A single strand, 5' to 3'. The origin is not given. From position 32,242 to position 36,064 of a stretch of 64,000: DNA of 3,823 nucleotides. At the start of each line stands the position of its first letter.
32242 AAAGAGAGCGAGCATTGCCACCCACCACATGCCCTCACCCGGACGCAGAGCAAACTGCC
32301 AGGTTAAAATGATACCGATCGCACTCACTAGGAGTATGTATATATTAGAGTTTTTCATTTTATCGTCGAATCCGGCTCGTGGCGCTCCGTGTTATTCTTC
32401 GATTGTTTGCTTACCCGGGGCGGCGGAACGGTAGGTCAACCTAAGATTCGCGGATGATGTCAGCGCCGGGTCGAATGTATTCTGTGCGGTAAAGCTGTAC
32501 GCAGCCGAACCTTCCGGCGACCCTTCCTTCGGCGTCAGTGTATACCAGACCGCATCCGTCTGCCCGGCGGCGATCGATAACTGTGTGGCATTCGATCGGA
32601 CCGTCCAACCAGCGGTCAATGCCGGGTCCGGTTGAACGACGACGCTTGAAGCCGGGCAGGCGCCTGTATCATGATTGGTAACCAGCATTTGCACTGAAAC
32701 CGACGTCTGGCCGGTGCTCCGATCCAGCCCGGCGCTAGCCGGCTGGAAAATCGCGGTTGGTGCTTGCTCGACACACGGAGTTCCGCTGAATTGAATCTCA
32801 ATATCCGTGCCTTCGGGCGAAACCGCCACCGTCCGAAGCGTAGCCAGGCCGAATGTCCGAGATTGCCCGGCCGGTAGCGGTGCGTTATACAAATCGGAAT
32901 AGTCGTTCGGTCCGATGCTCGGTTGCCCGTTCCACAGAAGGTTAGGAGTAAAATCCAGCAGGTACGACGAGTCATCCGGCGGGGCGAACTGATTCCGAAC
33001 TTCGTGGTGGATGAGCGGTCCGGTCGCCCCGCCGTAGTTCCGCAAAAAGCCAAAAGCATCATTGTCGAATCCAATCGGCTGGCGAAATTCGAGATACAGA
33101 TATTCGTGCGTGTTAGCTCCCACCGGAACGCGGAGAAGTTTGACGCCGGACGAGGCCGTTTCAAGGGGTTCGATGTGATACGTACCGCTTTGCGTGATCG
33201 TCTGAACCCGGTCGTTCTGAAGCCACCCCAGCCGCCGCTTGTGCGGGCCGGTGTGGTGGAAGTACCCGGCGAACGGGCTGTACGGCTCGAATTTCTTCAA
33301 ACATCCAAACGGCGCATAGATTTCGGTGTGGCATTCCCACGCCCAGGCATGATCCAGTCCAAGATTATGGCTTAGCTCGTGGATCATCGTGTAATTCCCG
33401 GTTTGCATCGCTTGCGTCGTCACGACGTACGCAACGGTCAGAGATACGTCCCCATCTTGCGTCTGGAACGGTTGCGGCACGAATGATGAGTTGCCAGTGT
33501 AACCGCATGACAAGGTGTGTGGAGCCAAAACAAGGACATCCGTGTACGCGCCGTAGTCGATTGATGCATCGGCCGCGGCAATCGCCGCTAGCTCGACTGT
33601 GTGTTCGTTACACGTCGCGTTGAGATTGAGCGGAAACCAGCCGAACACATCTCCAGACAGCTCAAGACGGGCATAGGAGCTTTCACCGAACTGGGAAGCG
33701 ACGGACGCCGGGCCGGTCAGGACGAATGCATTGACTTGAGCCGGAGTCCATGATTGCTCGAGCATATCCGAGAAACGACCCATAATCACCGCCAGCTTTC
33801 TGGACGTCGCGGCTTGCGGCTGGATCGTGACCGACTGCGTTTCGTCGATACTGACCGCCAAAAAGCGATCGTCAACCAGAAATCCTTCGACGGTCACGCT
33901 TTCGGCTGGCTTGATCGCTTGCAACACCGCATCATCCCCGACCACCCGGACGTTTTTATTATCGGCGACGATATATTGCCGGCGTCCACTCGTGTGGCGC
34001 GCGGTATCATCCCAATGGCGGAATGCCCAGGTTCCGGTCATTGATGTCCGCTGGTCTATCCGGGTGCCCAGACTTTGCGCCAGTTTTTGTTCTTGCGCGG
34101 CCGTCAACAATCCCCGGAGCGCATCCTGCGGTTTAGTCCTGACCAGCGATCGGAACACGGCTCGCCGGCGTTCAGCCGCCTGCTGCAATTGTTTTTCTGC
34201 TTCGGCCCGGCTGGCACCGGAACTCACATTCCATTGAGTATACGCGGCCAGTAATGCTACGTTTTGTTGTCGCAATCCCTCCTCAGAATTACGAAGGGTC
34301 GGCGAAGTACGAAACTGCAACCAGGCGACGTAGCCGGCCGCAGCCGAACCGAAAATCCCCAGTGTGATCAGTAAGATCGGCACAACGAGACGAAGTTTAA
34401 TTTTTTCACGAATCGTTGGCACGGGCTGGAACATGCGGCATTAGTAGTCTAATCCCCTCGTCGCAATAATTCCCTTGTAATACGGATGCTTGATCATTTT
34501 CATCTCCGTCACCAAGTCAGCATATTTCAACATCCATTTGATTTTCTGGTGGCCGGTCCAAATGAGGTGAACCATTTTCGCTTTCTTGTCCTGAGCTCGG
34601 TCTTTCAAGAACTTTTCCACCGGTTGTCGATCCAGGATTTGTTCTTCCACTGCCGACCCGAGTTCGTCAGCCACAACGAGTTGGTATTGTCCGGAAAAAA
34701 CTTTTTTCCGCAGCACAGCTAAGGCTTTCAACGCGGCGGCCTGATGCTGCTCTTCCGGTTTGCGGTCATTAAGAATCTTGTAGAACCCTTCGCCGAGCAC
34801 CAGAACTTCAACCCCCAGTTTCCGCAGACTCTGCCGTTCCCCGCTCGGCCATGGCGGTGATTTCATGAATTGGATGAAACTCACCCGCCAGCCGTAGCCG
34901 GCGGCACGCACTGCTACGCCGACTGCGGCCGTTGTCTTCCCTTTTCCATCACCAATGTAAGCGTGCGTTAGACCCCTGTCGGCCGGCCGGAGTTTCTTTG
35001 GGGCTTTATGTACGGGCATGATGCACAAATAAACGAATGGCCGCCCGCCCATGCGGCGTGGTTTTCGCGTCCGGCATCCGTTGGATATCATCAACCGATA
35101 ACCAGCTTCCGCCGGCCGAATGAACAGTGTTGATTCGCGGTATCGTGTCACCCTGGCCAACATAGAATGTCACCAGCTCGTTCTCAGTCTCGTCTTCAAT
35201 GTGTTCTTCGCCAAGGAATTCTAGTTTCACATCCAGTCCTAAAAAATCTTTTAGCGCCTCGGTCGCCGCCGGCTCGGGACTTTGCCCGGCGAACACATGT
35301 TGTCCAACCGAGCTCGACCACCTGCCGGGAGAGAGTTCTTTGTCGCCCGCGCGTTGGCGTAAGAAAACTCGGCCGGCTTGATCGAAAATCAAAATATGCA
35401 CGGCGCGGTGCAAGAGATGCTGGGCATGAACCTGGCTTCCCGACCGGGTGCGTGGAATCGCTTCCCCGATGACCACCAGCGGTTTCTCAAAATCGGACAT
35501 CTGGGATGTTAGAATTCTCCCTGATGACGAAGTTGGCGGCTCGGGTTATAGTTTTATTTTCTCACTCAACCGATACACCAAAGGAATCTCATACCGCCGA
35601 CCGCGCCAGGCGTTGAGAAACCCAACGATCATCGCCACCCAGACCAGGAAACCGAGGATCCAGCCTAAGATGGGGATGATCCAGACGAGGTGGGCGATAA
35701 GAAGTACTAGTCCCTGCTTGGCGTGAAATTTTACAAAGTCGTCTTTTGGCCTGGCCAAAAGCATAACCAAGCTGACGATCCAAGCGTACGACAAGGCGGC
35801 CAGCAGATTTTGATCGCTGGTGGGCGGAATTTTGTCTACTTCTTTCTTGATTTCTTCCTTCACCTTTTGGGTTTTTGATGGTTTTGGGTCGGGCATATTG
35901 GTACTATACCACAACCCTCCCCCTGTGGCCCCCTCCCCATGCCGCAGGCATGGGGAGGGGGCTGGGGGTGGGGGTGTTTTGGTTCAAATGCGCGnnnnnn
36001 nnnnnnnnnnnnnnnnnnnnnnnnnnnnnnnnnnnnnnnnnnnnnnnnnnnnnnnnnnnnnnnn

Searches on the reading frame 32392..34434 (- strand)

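Call 34: search_protein_families(library=pfam, proteins=[window:32392-34434:-], max_evalue=0.01)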
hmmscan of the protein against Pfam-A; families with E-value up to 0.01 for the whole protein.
window:32392-34434:- (680 aa): 2 families
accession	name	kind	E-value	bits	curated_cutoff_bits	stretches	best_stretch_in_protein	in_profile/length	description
PF05548.17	Peptidase_M11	-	1.9e-05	24.3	21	1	227-366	16-156/303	Gametolysin peptidase M11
PF13582.12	Reprolysin_3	-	0.0027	18.6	22.4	1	336-362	96-122/123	Metallo-peptidase family M12B Reprolysin-like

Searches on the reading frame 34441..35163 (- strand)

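Call 34: search_protein_families(library=pfam, proteins=[window:34441-35163:-], max_evalue=0.01)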
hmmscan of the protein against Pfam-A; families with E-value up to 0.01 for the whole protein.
window:34441-35163:- (240 aa): 1 family
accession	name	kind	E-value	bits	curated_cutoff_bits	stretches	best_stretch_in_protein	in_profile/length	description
PF02572.21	CobA_CobO_BtuR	-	8.3e-50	169.8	25.7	1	63-240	2-172/172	ATP:corrinoid adenosyltransferase BtuR/CobO/CobP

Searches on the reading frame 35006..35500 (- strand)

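Call 34: search_protein_families(library=pfam, proteins=[window:35006-35500:-], max_evalue=0.01)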
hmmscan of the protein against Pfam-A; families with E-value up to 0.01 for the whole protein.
window:35006-35500:- (164 aa): 1 family
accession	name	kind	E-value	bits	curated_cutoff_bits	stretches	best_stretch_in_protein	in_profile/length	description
PF00293.34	NUDIX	-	4e-08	33.8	21.1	1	30-145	2-121/134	NUDIX domain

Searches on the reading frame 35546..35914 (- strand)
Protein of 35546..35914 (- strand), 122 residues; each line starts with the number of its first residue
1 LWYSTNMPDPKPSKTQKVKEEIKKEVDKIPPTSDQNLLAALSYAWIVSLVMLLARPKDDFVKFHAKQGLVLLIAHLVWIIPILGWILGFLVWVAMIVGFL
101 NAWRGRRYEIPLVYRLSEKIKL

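Call 6: search_protein_families(library=pfam, proteins=[window:35546-35914:-], max_evalue=0.01)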
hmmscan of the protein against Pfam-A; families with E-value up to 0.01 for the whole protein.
window:35546-35914:- (122 aa): 1 family
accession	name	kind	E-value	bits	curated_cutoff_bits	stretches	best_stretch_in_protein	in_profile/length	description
PF09685.15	DUF4870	-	2.9e-05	24.5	25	1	43-116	21-106/107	Domain of unknown function (DUF4870)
